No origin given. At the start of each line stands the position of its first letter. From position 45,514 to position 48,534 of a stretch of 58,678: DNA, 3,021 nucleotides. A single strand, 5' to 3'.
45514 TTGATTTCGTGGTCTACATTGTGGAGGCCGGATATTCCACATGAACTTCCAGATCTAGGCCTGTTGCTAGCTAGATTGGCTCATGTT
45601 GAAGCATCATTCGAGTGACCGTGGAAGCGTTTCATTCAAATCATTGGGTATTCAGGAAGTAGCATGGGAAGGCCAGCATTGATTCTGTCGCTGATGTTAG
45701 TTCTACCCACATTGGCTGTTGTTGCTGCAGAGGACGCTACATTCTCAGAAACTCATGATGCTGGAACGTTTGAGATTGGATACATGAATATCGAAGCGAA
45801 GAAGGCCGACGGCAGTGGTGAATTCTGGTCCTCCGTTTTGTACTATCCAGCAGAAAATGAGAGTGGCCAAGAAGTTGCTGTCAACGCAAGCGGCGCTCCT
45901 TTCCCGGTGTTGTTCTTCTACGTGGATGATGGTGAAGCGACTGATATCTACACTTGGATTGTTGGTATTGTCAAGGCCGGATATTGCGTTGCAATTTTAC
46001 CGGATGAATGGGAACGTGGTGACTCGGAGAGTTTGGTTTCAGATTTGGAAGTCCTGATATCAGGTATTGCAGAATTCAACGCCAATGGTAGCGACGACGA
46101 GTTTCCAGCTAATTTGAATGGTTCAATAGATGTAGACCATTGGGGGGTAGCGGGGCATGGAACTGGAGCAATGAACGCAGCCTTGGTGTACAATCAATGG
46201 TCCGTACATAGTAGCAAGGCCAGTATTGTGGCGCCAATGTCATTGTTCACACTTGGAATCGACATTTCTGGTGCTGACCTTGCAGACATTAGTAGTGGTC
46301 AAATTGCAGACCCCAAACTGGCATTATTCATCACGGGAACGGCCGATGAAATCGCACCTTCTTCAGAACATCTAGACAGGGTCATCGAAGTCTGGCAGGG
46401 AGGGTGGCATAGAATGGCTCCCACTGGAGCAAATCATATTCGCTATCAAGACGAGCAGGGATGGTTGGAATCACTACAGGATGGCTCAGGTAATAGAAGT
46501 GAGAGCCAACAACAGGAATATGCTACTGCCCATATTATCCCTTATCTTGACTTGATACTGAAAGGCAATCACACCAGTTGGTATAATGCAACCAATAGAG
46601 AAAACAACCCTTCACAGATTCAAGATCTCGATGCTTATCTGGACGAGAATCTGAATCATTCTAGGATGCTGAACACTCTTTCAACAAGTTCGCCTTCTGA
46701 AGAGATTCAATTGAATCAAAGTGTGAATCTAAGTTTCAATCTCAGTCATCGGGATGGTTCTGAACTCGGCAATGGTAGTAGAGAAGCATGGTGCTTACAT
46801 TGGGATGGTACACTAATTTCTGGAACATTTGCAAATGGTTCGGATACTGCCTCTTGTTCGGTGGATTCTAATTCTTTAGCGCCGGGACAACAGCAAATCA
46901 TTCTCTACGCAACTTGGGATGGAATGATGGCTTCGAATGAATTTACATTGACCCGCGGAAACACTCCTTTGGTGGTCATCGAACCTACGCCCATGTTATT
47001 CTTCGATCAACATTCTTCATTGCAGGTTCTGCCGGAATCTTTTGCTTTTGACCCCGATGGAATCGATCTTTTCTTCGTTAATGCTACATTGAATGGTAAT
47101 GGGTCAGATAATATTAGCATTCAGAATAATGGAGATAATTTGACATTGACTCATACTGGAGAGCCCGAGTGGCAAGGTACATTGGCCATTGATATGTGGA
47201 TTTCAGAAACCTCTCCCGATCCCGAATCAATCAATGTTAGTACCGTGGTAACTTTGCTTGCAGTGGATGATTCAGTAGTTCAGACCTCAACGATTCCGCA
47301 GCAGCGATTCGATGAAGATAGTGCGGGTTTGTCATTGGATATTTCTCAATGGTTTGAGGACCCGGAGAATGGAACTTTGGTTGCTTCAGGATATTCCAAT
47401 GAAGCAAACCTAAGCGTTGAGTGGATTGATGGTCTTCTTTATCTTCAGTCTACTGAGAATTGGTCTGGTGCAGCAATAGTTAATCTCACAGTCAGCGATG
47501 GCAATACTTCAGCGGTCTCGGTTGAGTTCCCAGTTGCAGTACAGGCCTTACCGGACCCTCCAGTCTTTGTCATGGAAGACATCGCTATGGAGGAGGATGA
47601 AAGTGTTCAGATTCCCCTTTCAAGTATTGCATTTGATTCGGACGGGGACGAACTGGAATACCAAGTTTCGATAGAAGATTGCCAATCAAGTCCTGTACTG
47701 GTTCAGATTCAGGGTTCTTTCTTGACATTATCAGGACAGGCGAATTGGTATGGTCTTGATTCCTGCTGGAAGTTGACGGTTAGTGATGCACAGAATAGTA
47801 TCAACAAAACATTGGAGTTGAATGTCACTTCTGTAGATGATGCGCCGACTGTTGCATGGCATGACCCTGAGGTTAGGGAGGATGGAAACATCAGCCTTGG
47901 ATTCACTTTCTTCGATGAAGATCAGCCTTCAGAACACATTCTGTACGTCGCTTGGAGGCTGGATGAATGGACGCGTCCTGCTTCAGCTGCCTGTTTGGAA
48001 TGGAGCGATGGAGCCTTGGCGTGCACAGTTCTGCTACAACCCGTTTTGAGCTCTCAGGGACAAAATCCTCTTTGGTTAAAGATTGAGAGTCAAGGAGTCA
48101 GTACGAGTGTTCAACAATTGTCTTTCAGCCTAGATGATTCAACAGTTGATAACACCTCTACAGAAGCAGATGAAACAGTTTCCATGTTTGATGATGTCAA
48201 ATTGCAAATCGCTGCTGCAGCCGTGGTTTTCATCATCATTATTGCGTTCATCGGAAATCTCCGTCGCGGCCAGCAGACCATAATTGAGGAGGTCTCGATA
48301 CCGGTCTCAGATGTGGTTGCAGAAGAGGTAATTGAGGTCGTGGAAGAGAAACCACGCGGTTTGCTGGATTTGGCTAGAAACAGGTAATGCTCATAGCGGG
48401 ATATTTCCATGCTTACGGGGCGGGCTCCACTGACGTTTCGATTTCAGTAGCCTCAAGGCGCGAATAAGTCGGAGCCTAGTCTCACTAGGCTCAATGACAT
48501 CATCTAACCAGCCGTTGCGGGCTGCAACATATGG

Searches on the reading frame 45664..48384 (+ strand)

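Call 50: search_protein_families(library=pfam, proteins=[window:45664-48384:+], max_evalue=0.001)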
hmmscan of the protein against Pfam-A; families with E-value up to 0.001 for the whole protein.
window:45664-48384:+ (907 aa): 3 families
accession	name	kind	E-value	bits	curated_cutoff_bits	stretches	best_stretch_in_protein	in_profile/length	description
PF17963.7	Big_9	-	7.8e-08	33.5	23.6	1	631-713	2-81/89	Bacterial Ig domain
PF17892.7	Cadherin_5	-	4.4e-07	30.1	26.5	0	632-722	4-98/98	Cadherin-like domain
PF17803.7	Cadherin_4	-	6.1e-07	30.3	25.1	0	624-668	5-51/71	Bacterial cadherin-like domain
